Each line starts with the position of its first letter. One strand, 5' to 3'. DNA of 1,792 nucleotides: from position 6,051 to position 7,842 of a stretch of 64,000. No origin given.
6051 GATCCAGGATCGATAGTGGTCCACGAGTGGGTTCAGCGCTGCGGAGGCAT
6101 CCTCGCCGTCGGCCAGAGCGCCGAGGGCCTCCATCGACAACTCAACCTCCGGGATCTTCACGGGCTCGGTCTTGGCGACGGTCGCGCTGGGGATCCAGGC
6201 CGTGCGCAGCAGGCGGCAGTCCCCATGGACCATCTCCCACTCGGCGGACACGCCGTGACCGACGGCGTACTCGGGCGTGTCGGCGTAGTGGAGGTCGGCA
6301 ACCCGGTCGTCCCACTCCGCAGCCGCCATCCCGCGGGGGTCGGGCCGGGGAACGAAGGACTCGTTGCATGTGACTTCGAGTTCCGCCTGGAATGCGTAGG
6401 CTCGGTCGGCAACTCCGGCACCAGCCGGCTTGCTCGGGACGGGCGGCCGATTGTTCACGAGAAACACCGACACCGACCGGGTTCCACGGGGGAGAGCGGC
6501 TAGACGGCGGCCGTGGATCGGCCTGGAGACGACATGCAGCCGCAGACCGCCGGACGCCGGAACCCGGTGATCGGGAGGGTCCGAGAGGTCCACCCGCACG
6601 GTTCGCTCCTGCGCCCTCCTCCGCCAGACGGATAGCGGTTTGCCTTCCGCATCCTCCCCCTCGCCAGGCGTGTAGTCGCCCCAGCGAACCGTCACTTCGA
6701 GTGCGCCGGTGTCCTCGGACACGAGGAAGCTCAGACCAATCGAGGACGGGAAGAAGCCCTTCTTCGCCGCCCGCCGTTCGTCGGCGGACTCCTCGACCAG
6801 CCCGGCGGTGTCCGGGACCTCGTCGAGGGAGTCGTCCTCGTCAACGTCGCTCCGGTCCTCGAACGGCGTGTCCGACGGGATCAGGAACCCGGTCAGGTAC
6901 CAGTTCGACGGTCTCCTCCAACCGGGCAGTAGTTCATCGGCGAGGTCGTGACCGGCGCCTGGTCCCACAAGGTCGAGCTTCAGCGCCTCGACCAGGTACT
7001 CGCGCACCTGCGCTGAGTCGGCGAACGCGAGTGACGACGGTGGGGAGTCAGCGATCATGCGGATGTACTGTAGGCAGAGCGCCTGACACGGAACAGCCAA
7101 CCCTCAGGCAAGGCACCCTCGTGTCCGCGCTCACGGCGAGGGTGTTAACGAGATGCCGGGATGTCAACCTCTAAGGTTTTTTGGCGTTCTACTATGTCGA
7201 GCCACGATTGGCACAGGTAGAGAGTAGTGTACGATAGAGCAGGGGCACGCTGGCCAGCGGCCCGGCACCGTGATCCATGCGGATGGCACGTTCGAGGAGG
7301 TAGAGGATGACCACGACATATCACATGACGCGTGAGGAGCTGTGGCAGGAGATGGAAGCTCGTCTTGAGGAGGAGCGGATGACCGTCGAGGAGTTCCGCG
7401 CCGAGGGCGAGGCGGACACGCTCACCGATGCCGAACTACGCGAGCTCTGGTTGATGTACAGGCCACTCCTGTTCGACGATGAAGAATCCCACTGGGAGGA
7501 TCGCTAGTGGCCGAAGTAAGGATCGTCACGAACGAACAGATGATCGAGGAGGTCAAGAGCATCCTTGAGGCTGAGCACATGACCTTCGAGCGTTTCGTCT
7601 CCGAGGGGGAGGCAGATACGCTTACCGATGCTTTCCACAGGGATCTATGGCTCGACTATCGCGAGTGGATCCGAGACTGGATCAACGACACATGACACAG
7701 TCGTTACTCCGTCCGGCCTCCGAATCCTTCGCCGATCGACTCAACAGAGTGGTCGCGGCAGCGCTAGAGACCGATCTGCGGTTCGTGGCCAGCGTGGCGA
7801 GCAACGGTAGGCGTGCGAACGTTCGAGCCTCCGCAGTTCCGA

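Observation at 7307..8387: Plus-strand 3-gene operon inside the DISARM locus: two tandem paralogous, extremely acidic ~65-aa proteins plus a 231-aa His-rich protein, all translationally coupled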

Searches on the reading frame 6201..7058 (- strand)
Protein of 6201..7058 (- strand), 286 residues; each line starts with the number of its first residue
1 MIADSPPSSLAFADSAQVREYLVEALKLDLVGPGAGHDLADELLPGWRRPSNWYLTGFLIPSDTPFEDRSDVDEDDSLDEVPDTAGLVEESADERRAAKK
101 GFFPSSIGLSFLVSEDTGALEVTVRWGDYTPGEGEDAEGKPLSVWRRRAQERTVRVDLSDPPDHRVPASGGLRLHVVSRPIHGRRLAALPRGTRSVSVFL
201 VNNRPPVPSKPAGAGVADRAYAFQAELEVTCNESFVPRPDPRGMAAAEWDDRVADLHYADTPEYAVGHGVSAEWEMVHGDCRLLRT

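Call 73: find_related_loci(query=window:6201-7058:-, collection=metagenome_contigs, flank=6000)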
Query window:6201-7058:- (286 aa) in metagenome_contigs; peptide patterns used: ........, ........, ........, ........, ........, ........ (x = any residue, [..] = any of these).
600 stretches matched a pattern (row limit reached: there are more); 11 encode a relative of the query (tblastn E <= 1e-3); 11 distinct loci.
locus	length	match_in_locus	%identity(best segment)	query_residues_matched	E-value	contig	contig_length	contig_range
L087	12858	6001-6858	81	1-286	1e-154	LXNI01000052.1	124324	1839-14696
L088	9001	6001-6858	79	1-286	9e-149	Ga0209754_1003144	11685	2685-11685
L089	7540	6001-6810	64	15-286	2e-106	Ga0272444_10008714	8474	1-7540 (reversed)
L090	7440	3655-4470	63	13-286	8e-104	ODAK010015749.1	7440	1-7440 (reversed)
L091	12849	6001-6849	59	6-286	2e-94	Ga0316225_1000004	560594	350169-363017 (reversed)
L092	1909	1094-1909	61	1-272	2e-98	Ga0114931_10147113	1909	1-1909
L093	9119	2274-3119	57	6-286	4e-91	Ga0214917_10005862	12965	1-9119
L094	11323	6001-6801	57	15-286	6e-89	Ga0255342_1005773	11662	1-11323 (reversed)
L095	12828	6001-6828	56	15-286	2e-73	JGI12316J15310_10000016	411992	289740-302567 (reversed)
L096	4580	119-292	61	189-252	6e-17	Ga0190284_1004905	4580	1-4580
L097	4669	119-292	61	189-252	2e-16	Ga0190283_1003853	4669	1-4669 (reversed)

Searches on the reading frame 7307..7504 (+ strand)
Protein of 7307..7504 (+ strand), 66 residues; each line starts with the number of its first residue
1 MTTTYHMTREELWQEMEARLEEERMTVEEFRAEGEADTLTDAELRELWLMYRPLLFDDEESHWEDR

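Call 7: search_protein_families(library=pfam, proteins=[window:7307-7504:+], max_evalue=0.01)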
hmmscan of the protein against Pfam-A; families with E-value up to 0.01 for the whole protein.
window:7307-7504:+ (66 aa): 0 families

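Call 9: search_protein_families(library=padloc, proteins=[window:7307-7504:+], max_evalue=0.01)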
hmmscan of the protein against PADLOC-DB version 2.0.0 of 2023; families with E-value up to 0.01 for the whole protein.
window:7307-7504:+ (66 aa): 0 families

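Call 10: search_protein_families(library=ncbifam, proteins=[window:7307-7504:+], max_evalue=0.01)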
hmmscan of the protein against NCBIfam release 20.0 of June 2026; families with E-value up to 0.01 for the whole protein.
window:7307-7504:+ (66 aa): 0 families

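Call 12: search_protein_families(library=phrogs, proteins=[window:7307-7504:+], max_evalue=0.1)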
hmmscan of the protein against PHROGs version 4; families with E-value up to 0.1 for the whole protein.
window:7307-7504:+ (66 aa): 0 families

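Call 20: find_homologous_proteins(query=window:7307-7504:+, max_evalue=0.01)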
Query window:7307-7504:+ (66 aa): 50 proteins with E <= 0.01 among 50 candidates.
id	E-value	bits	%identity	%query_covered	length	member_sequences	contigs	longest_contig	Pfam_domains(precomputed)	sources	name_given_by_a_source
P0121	1.8e-34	134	100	100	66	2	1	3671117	-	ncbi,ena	-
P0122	2.2e-33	130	98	100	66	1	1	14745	-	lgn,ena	-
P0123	1.1e-31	125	94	100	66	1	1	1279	-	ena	-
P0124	2.5e-28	114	98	88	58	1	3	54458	-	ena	-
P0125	4.7e-28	113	97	88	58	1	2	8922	-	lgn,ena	-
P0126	6.6e-28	113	97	88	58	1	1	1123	-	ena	-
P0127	1.0e-27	112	97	88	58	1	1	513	-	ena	-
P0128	1.1e-27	112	97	88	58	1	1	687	-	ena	-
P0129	1.8e-27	112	97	88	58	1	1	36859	-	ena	-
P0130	2.2e-27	111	98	86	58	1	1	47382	-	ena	-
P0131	5.0e-26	107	83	100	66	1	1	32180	-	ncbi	-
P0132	2.1e-24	102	90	88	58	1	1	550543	-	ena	-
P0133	5.5e-24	101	86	88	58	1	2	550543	-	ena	-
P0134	1.1e-23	100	88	88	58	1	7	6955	-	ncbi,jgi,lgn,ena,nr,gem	ncbi:MAG: hypothetical protein OXF41_13620 [bacterium]|nr:hypothetical protein [Acidimicrobiia bacte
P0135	1.7e-23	99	86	88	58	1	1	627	-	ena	-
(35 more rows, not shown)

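Call 59: predict_structure(alignment_id=A3)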
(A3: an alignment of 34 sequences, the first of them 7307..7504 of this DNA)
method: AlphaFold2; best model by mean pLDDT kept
length: 66 residues; sequences in the alignment: 34
mean_pLDDT: 79.4   pTM: 0.60
mean pLDDT of the five models: 79.4, 77.3, 77.3, 75.2, 74.3
residues with pLDDT >= 90: 24; 70-90: 26; 50-70: 10; < 50: 6
segments of 3 or more residues with pLDDT < 50: 1-3, 61-63
pLDDT, mean of each block of 10 residues (from residue 1): 61 88 90 91 90 74 50
secondary structure, 60 per line:
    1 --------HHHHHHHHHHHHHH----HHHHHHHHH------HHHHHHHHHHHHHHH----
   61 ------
elements in order: H9-22 H27-35 H42-56

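Call 61: fold_search(model_id=the predicted structure, library=pdb)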
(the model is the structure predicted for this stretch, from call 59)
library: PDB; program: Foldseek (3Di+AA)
matches with E <= 10: 3; with E <= 0.001: 0
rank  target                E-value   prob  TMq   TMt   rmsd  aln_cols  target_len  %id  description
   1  4j6s_B                7.6e+00  0.03  0.25  0.09  11.5        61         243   23  14-3-3gamma complexed with the N-terminal sequence of tyrosine hydroxylase (residues 1-43) (released 2013-10-02)
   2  1m5y_D                9.8e+00  0.13  0.51  0.10   3.8        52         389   19  Crystallographic Structure of SurA, a Molecular Chaperone that Facilitates Outer Membrane Porin Folding (released 2002-11-08)
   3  4j6s_D                9.8e+00  0.02  0.25  0.09  11.5        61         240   23  14-3-3gamma complexed with the N-terminal sequence of tyrosine hydroxylase (residues 1-43) (released 2013-10-02)

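Call 63: search_solved_structures(query=A4, max_evalue=10, show_alignments=3)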
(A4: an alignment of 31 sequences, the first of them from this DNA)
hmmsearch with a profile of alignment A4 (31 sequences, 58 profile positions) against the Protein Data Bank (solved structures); distinct sequences matched with E-value up to 10: 27.
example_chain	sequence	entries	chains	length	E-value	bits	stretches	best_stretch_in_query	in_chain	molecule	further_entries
9kym_A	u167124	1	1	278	0.0092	19.4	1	4-26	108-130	Energy-coupling factor transporter ATP-binding protein EcfA1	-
4huq_B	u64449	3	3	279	0.0093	19.4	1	4-26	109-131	Energy-coupling factor transporter ATP-binding protein EcfA 2 | Energy-coupling factor transporter ATP-binding protein EcfA1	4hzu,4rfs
1m5y_A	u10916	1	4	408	0.0094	19.4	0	6-37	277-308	Survival protein surA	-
9hg5_F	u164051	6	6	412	0.0097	19.3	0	6-37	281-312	Chaperone SurA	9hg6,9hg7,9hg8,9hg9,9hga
8pz1_F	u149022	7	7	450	0.013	18.9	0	6-37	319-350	Chaperone SurA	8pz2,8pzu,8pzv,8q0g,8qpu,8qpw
8qpv_F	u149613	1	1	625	0.029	17.8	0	6-37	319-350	Chaperone SurA,Outer membrane protein X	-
8qp5_P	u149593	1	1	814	0.049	17.1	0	6-37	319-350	Chaperone SurA,Serine protease EspP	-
6w90_A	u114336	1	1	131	0.14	15.6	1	6-41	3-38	NTF2 fold protein loop-helix-loop design NT-9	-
2eq8_C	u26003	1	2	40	0.21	15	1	16-46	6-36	Pyruvate dehydrogenase complex, dihydrolipoamide acetyltransferase E2 component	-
4uz2_A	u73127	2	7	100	0.4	14.1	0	18-32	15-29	CELL WALL-BINDING ENDOPEPTIDASE-RELATED PROTEIN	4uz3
1v19_A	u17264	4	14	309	0.41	14.1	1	7-32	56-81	2-KETO-3-DEOXYGLUCONATE KINASE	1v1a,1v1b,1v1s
4rht_A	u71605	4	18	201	0.45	14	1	7-34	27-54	Hypoxanthine-guanine phosphoribosyltransferase Hpt | Hypoxanthine-guanine phosphoribosyltransferase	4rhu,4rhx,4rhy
5knp_A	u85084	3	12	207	0.48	13.9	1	7-34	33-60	Hypoxanthine-guanine phosphoribosyltransferase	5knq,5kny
1whz_A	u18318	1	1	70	0.73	13.3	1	17-31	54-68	Hypothetical protein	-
9s85_A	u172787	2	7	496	0.83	13.1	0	6-30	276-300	Sulfatase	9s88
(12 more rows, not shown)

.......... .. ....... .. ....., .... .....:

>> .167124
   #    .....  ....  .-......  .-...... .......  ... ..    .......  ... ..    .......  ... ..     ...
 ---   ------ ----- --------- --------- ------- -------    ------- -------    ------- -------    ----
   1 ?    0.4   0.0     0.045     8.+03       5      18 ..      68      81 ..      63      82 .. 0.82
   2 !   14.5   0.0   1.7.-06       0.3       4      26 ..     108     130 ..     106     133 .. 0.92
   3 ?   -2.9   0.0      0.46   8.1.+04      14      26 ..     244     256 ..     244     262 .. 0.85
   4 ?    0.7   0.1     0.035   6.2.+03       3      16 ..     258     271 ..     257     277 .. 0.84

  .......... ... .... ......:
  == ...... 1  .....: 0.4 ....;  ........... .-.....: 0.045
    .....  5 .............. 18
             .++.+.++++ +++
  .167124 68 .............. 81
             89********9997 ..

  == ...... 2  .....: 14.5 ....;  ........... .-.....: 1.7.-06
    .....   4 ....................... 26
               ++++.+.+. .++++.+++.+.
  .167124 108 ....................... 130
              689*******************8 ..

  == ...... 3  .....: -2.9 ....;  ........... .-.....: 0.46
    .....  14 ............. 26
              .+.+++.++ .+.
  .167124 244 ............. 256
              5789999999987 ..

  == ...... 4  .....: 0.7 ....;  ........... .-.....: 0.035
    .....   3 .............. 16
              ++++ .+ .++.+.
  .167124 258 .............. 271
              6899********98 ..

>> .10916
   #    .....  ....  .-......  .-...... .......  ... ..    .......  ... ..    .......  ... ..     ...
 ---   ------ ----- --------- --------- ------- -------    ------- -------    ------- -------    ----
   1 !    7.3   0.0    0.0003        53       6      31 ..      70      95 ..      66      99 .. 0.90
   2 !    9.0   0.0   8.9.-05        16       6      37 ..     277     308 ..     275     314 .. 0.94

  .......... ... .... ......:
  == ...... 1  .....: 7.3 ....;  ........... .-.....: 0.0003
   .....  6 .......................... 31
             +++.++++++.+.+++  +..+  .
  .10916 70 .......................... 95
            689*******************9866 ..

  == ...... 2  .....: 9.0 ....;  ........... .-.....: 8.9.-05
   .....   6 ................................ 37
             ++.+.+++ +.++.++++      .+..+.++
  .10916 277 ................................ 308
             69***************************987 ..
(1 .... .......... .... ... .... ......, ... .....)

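Call 64: search_protein_families(library=pfam, alignment_id=A4, max_evalue=5)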
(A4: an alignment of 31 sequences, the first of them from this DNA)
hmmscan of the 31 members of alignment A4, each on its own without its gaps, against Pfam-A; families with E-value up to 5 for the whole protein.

A. member 1, seq(66 aa): 0 families

B. families by the number of members that match (of 31 scanned): 21 families
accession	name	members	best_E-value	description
PF05873.17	Mt_ATP-synt_D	2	0.025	ATP synthase D chain, mitochondrial (ATP5H)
PF21157.2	DksA_N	2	0.071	DnaK suppressor protein DksA, N-terminal domain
PF08535.16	KorB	1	0.0047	KorB domain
PF05698.19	Trigger_C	1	0.018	Bacterial trigger factor protein (TF) C-terminus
PF10944.13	DUF2630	1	0.024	Protein of unknown function (DUF2630)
PF16886.11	ATP-synt_ab_Xtn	1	0.027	ATPsynthase alpha/beta subunit barrel-sandwich domain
PF19938.4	DUF6400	1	0.053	Family of unknown function (DUF6400)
PF13291.12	ACT_4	1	0.073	ACT domain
PF24271.1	HVO_2833_C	1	0.098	HVO_2833, C-terminal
PF16396.11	DUF5005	1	0.11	Domain of unknown function (DUF5005)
PF16293.11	zf-C2H2_9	1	0.13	C2H2 type zinc-finger (1 copy)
PF13453.11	Zn_ribbon_TFIIB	1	0.14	Transcription factor zinc-finger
PF11164.13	DUF2948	1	0.14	Protein of unknown function (DUF2948)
PF14117.11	DUF4287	1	0.14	Domain of unknown function (DUF4287)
PF18075.7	FtsX_ECD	1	0.15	FtsX extracellular domain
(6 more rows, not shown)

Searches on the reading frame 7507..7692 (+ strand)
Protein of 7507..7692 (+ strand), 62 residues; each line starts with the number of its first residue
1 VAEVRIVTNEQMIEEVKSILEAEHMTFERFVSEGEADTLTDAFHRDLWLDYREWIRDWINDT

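Call 7: search_protein_families(library=pfam, proteins=[window:7507-7692:+], max_evalue=0.01)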
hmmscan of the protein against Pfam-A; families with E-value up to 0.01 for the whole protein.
window:7507-7692:+ (62 aa): 0 families

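Call 9: search_protein_families(library=padloc, proteins=[window:7507-7692:+], max_evalue=0.01)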
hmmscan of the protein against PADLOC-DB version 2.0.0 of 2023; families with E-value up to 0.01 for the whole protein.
window:7507-7692:+ (62 aa): 0 families

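Call 10: search_protein_families(library=ncbifam, proteins=[window:7507-7692:+], max_evalue=0.01)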
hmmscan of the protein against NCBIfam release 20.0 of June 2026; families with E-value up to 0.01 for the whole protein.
window:7507-7692:+ (62 aa): 0 families

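Call 12: search_protein_families(library=phrogs, proteins=[window:7507-7692:+], max_evalue=0.1)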
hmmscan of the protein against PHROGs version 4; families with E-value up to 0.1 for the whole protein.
window:7507-7692:+ (62 aa): 0 families

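Call 53: find_homologous_proteins(query=window:7507-7692:+, max_evalue=0.01)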
Query window:7507-7692:+ (62 aa): 2 proteins with E <= 0.01 among 2 candidates.
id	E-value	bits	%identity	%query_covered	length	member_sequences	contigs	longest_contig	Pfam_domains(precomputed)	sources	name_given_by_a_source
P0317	9.1e-33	128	97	100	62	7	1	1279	-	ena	-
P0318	1.0e-10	59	94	56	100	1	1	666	-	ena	-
